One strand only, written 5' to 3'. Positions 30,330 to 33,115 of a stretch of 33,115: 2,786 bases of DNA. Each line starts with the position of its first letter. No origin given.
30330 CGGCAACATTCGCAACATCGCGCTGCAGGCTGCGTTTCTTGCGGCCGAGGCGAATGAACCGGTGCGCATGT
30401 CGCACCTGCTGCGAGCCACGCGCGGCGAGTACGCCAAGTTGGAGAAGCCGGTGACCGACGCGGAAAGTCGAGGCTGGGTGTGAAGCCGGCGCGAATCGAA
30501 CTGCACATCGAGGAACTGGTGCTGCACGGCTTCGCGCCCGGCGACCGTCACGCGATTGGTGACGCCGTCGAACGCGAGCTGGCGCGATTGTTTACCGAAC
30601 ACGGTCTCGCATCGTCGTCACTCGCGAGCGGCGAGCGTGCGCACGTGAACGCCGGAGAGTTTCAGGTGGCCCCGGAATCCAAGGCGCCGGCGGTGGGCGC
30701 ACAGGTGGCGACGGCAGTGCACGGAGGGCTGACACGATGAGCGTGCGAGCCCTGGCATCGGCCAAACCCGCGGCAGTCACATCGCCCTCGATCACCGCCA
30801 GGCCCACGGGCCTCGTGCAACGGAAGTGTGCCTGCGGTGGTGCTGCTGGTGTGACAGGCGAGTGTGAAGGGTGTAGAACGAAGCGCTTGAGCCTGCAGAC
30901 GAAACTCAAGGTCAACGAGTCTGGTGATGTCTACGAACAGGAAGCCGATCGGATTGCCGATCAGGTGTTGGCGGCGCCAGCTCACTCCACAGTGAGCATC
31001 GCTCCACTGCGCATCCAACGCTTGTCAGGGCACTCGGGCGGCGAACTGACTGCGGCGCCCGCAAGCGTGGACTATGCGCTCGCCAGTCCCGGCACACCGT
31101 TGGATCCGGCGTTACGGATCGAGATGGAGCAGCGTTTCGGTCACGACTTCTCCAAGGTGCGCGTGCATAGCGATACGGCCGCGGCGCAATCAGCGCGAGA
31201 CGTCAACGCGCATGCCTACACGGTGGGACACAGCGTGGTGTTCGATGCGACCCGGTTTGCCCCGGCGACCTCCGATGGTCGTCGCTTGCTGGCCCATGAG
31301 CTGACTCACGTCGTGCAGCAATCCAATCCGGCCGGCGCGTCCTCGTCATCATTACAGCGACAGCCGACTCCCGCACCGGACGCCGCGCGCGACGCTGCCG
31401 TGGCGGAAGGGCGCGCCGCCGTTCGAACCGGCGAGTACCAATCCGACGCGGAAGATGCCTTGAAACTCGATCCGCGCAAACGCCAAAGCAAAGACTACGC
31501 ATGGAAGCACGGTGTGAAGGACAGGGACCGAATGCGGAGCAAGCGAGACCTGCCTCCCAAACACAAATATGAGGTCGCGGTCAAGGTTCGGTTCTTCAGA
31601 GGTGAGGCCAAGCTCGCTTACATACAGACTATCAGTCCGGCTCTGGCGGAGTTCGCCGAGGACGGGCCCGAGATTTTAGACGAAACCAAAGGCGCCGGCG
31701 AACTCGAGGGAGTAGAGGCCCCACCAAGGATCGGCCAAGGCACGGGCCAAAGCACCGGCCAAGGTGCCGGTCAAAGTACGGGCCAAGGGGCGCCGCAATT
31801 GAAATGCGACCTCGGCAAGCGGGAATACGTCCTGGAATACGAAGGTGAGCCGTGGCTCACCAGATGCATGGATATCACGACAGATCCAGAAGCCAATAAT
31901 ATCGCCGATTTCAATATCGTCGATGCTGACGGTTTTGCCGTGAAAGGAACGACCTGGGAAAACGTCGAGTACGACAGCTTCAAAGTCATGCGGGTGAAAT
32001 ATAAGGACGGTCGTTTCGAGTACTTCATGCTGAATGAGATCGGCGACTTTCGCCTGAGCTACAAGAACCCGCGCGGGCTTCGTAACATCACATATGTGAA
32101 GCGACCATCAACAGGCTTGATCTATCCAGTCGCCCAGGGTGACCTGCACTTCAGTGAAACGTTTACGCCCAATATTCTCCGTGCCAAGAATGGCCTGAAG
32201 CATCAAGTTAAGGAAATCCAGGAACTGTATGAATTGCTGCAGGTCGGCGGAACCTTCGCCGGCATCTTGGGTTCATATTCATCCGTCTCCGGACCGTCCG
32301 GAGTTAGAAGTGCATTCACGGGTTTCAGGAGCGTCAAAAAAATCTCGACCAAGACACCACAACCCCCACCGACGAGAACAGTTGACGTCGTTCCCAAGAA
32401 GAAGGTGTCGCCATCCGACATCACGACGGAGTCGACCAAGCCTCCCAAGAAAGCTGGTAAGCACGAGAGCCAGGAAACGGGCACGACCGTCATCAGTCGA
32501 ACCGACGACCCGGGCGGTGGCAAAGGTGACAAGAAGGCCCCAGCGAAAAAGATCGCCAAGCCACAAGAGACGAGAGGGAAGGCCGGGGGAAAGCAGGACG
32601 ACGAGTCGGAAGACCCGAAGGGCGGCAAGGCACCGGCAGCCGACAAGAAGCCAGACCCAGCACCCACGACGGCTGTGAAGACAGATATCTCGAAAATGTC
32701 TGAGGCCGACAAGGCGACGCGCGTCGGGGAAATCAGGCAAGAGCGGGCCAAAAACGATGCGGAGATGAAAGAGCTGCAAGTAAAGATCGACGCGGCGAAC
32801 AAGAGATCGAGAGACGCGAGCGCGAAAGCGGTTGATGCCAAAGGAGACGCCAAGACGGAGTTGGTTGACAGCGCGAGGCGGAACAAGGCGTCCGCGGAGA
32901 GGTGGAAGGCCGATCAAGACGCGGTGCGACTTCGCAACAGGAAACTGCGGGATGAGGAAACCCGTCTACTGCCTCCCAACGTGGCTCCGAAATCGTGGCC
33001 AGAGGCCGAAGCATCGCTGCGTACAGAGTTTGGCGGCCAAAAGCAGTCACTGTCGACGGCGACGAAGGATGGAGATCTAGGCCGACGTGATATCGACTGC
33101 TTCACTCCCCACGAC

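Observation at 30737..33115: Unlisted ORF of at least 793 codons: mosaic DUF4157-headed putative effector embedded after the ATPase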

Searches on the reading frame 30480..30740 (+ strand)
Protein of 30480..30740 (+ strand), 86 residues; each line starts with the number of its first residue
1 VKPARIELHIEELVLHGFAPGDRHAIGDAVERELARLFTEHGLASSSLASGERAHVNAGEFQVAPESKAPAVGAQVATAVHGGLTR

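Call 3: search_protein_families(library=pfam, proteins=[window:30480-30740:+], max_evalue=0.01)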
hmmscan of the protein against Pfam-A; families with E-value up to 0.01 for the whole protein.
window:30480-30740:+ (86 aa): 0 families

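Call 6: search_protein_families(library=ncbifam, proteins=[window:30480-30740:+], max_evalue=0.01)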
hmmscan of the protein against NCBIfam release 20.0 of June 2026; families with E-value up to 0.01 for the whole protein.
window:30480-30740:+ (86 aa): 0 families

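Call 58: search_protein_families(library=ncbifam, proteins=[window:30480-30737:+], max_evalue=10)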
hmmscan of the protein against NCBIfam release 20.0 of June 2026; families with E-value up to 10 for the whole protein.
window:30480-30737:+ (86 aa): 0 families

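Call 70: search_protein_families(library=phrogs, proteins=[window:30480-30737:+], max_evalue=10)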
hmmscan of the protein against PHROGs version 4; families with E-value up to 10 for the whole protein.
window:30480-30737:+ (86 aa): 0 families

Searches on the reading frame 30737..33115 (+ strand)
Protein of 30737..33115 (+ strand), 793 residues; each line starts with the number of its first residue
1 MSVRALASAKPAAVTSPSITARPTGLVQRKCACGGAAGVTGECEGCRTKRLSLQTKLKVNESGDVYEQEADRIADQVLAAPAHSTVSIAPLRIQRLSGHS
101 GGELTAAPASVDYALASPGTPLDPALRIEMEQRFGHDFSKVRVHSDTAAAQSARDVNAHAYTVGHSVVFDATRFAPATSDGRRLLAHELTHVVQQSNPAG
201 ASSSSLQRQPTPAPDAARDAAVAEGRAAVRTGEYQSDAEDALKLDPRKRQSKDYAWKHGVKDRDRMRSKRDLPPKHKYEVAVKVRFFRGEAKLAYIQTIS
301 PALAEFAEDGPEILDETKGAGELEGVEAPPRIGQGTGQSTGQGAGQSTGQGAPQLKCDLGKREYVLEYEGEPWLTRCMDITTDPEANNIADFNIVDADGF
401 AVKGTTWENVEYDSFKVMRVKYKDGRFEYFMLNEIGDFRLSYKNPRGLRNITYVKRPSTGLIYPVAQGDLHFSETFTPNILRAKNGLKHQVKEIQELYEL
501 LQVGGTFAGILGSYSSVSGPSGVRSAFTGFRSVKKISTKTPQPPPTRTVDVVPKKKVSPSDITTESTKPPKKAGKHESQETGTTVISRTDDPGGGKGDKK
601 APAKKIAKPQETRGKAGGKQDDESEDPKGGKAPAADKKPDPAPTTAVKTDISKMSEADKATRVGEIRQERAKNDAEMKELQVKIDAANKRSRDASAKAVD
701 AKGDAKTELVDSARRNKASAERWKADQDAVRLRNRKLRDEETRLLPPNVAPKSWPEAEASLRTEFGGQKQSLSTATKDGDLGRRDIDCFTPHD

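Call 3: search_protein_families(library=pfam, proteins=[window:30737-33115:+], max_evalue=0.01)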
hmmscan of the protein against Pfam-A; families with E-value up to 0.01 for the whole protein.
window:30737-33115:+ (793 aa): 1 family
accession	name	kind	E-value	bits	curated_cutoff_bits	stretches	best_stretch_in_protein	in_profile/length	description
PF13699.11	eCIS_core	-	1.4e-30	105.7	22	1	121-197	1-77/79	eCIS core domain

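Call 6: search_protein_families(library=ncbifam, proteins=[window:30737-33115:+], max_evalue=0.01)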
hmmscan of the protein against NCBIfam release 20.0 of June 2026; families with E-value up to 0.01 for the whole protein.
window:30737-33115:+ (793 aa): 1 family
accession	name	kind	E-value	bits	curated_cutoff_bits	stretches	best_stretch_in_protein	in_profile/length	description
NF038145.1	Hvo_1808_fam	equivalog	0.0049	16.2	200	1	176-250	128-200/432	Hvo_1808 family surface protein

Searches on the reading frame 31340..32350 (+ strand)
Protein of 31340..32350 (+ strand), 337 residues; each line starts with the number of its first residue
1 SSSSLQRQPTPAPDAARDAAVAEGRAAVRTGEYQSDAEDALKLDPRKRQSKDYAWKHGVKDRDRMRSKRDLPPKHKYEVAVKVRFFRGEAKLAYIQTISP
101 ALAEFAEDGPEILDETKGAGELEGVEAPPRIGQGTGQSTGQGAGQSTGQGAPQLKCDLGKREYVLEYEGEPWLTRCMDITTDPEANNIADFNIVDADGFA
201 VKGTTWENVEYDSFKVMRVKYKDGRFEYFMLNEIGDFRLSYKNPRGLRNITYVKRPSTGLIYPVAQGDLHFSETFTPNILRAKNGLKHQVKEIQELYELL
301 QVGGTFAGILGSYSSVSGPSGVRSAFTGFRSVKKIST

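Call 22: search_protein_families(library=pfam, proteins=[window:31340-32350:+], max_evalue=10)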
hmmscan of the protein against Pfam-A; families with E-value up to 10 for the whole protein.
window:31340-32350:+ (337 aa): 1 family
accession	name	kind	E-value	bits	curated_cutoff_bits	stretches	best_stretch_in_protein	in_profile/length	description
PF04316.19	FlgM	-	0.027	15.1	25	1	11-39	21-48/55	Anti-sigma-28 factor, FlgM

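Call 26: search_solved_structures(query=A2, max_evalue=10)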
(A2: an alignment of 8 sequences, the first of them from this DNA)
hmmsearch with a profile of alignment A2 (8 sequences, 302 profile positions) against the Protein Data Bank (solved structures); distinct sequences matched with E-value up to 10: 2.
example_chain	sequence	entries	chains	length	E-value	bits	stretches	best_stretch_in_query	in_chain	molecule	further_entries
4qtt_A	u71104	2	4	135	2.6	10.3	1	128-166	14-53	Multifunctional methyltransferase subunit TRM112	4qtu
2j6a_A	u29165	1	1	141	2.8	10.2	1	128-166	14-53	PROTEIN TRM112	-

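Call 37: search_protein_representatives(alignment_id=A2)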
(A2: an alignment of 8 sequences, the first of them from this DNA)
Query: 8 sequences, 302 profile positions. Proteins with E-value up to 0.001 (for the whole library): 156; up to 1e-10: 87; up to 1e-30: 39. The best 150 are listed.
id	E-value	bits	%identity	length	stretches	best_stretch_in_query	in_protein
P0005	5.5e-144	495.2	-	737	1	2-302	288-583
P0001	2.3e-142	489.9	-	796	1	3-302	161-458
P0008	2.5e-124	430.7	-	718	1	2-301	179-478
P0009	1.4e-121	421.6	-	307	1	2-287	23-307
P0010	3.9e-121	420.2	-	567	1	2-302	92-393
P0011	2.3e-118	411.1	-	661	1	4-302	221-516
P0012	3.0e-118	410.7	-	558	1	3-302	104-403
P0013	4.5e-118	410.1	-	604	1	3-302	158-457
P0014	1.1e-117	408.9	-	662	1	3-302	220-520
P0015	6.4e-116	403.0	-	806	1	2-301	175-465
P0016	4.1e-113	393.8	-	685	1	3-302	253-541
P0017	1.5e-111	388.7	-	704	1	3-301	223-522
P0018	4.9e-111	387.0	-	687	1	15-302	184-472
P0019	6.1e-110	383.4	-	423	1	3-302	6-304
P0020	6.9e-110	383.2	-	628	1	4-301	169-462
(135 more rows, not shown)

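Call 47: predict_structure(alignment_id=A2)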
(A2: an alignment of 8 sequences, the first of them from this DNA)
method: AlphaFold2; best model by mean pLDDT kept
length: 322 residues; sequences in the alignment: 8
mean_pLDDT: 60.1   pTM: 0.49
mean pLDDT of the five models: 60.1, 53.6, 45.7, 42.6, 39.8
residues with pLDDT >= 90: 10; 70-90: 128; 50-70: 57; < 50: 127
segments of 3 or more residues with pLDDT < 50: 1-4, 11-29, 106-143, 195-202, 223-227, 232-238, 279-322
pLDDT, mean of each block of 10 residues (from residue 1): 47 36 40 77 90 85 78 83 88 74 48 23 23 26 64 82 83 85 76 46 61 78 48 48 81 76 65 56 43 39 37 40 36
secondary structure, 60 per line:
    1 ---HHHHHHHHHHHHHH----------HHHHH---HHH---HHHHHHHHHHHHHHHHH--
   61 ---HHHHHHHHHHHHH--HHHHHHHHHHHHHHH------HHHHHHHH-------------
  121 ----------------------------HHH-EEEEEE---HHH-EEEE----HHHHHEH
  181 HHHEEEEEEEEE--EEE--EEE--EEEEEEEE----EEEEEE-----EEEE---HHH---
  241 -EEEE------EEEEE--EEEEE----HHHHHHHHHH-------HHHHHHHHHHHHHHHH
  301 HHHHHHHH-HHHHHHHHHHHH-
elements in order: H4-17 H28-32 H42-58 H64-76 H79-93 H100-107 E153-158 E166-169 H174-178 H180-183 E184-192 E195-197 E200-202 E205-212 E217-222 E228-231 E242-245 E252-256 E259-263 H268-277 H285-308 H310-321

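Call 51: fold_search(model_id=the predicted structure, library=pdb)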
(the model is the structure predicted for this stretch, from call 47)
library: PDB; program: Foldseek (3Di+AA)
matches with E <= 10: 480; with E <= 0.001: 0
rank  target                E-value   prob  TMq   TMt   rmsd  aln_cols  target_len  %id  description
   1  3er7_B                1.7e-01  0.25  0.12  0.25  10.2       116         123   11  Crystal structure of NTF2-like protein of unknown function (YP_001812677.1) from EXIGUOBACTERIUM SP. 255-15 at 1.50 A  (released 2008-10-14)
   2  8d2j_A                2.5e-01  0.12  0.13  0.10  18.9       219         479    6  A novel insecticidal protein from ferns IPD113_Cow. (released 2023-11-08)
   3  3jva_B                3.3e-01  0.80  0.09  0.08   6.1        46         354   13  Crystal structure of Dipeptide Epimerase from Enterococcus faecalis V583 (released 2010-08-11)
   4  3r0u_A                3.5e-01  0.77  0.09  0.08   6.1        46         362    9  Crystal structure of NYSGRC enolase target 200555, a putative dipeptide epimerase from Francisella philomiragia : Tart (released 2011-04-06)
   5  2qdd_A                3.8e-01  0.75  0.09  0.08   7.0        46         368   13  Crystal structure of a member of enolase superfamily from Roseovarius nubinhibens ISM (released 2007-06-26)
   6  5xd8_B                4.2e-01  0.25  0.08  0.07   6.7        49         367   18  Crystal structure analysis of 3,6-anhydro-L-galactonate cycloisomerase (released 2017-09-27)
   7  3er7_A                4.7e-01  0.15  0.12  0.26  10.3       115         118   10  Crystal structure of NTF2-like protein of unknown function (YP_001812677.1) from EXIGUOBACTERIUM SP. 255-15 at 1.50 A  (released 2008-10-14)
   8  5tuo_B                5.3e-01  0.08  0.10  0.13  12.2       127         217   12  Crystal structure of the complex of Helicobacter pylori alpha-carbonic anhydrase with 5-amino-1,3,4-thiadiazole-2-sulf (released 2017-09-13)
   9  5u6y_A                5.3e-01  0.04  0.08  0.06  31.9       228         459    8  Pseudo-atomic model of the CaMKIIa holoenzyme. (released 2017-06-21)
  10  3bjs_B                5.6e-01  0.66  0.09  0.08   6.1        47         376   13  Crystal structure of a member of enolase superfamily from Polaromonas sp. JS666 (released 2007-12-18)
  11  4e5t_E                6.3e-01  0.80  0.12  0.10   2.3        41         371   17  Crystal structure of a putative Mandelate racemase/Muconate lactonizing enzyme (Target PSI-200750) from Labrenzia alex (released 2012-03-28)
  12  4yha_D                6.7e-01  0.10  0.11  0.15  12.3       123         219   13  Crystal structure of the complex of Helicobacter pylori alpha-Carbonic Anhydrase with methazolamide (released 2015-07-01)
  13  8coe_A                6.7e-01  0.05  0.11  0.04  23.1       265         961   10  complement C5 in complex with the LCP0195 nanobody (released 2024-01-03)
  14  3jva_D                7.1e-01  0.77  0.11  0.10   2.1        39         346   13  Crystal structure of Dipeptide Epimerase from Enterococcus faecalis V583 (released 2010-08-11)
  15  2pgw_B                7.1e-01  0.47  0.09  0.08   6.3        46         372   15  Crystal structure of a putative muconate cycloisomerase from Sinorhizobium meliloti 1021 (released 2007-04-24)
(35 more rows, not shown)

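Call 58: search_protein_families(library=ncbifam, proteins=[window:31340-32350:+], max_evalue=10)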
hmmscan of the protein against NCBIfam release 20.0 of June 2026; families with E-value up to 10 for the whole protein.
window:31340-32350:+ (337 aa): 0 families

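Call 67: find_related_loci(query=A2, collection=genome_contigs, flank=10000)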
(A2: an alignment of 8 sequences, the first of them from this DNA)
Query A2 (322 aa) in genome_contigs; peptide patterns used: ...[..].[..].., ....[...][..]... (x = any residue, [..] = any of these).
31 stretches matched a pattern; 4 encode a relative of the query (tblastn E <= 1e-3); 4 distinct loci.
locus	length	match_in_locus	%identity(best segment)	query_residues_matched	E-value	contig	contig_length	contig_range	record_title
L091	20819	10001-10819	48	23-321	2e-83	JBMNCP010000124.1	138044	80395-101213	MAG: Desulfobacterales bacterium isolate Bins.043 NODE_324, whole genome shotgun sequence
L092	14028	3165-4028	45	2-309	1e-73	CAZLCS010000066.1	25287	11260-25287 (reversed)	MAG TPA_asm: uncultured Syntrophobacteraceae bacterium isolate binchicken_co168_326 genome assembly, contig: NODE_3430_l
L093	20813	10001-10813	44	25-321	1e-73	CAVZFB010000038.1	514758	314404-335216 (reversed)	MAG: uncultured Alphaproteobacteria bacterium isolate MFD05841.bin.2.6 genome assembly, contig: contig_40389, whole geno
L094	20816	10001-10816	43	25-321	1e-70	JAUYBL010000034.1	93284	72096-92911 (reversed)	MAG: Methylococcaceae bacterium isolate C19_metabat.bin.4 C19_k141_75111, whole genome shotgun sequence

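Call 70: search_protein_families(library=phrogs, proteins=[window:31340-32350:+], max_evalue=10)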
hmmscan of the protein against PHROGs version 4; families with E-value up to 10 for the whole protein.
window:31340-32350:+ (337 aa): 0 families

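Call 71: search_protein_families(library=padloc, proteins=[window:31340-32350:+], max_evalue=10)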
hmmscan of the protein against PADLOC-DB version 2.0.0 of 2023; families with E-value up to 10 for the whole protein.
window:31340-32350:+ (337 aa): 0 families

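Call 89: fold_search(model_id=the predicted structure, library=viral)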
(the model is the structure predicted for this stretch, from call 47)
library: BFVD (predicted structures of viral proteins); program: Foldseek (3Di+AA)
matches with E <= 10: 541; with E <= 0.001: 0
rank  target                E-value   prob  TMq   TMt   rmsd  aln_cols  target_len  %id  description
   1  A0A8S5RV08            3.9e-02  0.12  0.10  0.06  21.4       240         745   10  (no name in the UniProt tables at hand)
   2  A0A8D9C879            5.2e-02  0.15  0.09  0.15  17.6       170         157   12  Uncharacterized protein [uncultured marine phage]
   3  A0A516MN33            6.6e-02  0.10  0.11  0.13  18.1       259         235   10  (no name in the UniProt tables at hand)
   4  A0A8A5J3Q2            6.9e-02  0.06  0.10  0.08  26.2       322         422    9  (no name in the UniProt tables at hand)
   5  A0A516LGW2            1.0e-01  0.94  0.10  0.43   2.9        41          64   12  (no name in the UniProt tables at hand)
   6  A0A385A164            1.2e-01  0.30  0.14  0.19  14.9       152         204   15  (no name in the UniProt tables at hand)
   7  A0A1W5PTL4            1.8e-01  0.96  0.10  0.38   1.9        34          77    6  (no name in the UniProt tables at hand)
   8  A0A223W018            2.0e-01  0.06  0.09  0.07  30.2       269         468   13  Uncharacterized protein [Agrobacterium phage Atu_ph07]
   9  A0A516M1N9            2.1e-01  0.21  0.14  0.27  18.0       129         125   16  (no name in the UniProt tables at hand)
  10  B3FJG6                2.3e-01  0.11  0.10  0.18  20.2       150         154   13  Putative NrdC.7 [Pseudomonas phage 201phi2-1]
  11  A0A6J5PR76            2.3e-01  0.10  0.14  0.14  17.3       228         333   14  RecT Recombinational DNA repair protein (RecE pathway) [uncultured Caudovirales phage]
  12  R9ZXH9                2.5e-01  0.84  0.11  0.39   3.2        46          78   13  (no name in the UniProt tables at hand)
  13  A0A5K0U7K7            2.9e-01  0.08  0.12  0.16  18.6       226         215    8  Thioredoxin domain-containing protein [Yasminevirus sp. GU-2018]
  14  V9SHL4                3.1e-01  0.05  0.10  0.08  19.8       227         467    9  Uncharacterized protein [Achromobacter phage JWDelta]
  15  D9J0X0                3.3e-01  0.06  0.09  0.15  18.3       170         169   11  Gp172 [Brochothrix phage A9]
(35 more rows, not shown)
